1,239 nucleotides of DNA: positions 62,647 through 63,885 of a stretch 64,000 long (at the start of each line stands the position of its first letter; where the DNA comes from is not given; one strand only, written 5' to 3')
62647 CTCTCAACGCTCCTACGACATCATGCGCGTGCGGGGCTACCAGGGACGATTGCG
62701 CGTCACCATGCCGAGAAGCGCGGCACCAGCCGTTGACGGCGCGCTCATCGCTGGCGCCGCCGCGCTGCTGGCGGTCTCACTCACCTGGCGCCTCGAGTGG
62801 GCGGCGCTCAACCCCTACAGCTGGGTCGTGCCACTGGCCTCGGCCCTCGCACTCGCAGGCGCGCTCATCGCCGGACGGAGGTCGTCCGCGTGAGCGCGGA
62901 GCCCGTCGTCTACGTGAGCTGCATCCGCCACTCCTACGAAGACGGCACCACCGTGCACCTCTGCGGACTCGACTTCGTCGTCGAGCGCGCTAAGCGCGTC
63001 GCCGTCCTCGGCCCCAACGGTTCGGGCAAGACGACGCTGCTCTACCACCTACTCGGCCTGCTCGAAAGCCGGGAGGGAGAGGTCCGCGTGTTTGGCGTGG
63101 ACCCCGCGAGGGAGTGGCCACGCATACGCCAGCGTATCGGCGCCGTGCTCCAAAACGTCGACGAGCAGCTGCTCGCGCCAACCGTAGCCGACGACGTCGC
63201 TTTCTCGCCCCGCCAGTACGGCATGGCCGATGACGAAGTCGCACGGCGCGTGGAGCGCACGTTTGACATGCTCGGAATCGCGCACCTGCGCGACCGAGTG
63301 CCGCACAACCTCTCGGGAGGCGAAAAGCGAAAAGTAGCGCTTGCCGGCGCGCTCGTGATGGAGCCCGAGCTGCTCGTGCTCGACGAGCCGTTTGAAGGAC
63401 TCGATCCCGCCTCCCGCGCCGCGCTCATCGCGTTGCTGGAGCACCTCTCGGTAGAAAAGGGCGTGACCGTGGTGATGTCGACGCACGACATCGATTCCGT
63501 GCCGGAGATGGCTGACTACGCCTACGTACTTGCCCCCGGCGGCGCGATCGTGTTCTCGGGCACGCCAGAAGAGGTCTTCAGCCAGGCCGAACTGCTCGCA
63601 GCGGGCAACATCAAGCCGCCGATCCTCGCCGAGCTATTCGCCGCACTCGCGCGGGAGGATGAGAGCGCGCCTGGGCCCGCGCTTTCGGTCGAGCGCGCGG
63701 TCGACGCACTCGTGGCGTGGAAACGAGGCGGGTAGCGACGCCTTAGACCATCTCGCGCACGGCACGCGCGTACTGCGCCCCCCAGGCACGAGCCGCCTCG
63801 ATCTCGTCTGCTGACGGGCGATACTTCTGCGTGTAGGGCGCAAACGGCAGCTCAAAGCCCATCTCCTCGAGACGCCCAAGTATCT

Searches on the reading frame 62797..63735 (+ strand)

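Call 11: search_protein_families(library=pfam, proteins=[window:62797-63735:+], max_evalue=0.001)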
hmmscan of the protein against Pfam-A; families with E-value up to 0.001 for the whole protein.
window:62797-63735:+ (312 aa): 7 families
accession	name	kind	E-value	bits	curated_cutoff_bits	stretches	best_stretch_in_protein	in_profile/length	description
PF00005.33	ABC_tran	-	9.1e-29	101.2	25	1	57-199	3-136/137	ABC transporter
PF13304.12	AAA_21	-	1.1e-15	58.9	27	1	141-231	220-299/304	AAA domain, putative AbiEii toxin, Type IV TA system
PF02463.25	SMC_N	-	5e-05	23.3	40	0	68-86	27-48/220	RecF/RecN/SMC N terminal domain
PF13191.12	AAA_16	-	0.00018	22.5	32.6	1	68-225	27-166/167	AAA ATPase domain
PF01695.23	IstB_IS21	-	0.00026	21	24.1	0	53-82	81-109/238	IstB-like ATP binding protein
PF13558.12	SbcC_Walker_B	-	0.00044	20.9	27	0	189-215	63-89/90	SbcC/RAD50-like, Walker B motif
PF00437.27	T2SSE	-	0.00058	19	24.9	1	61-94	138-171/370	Type II/IV secretion system protein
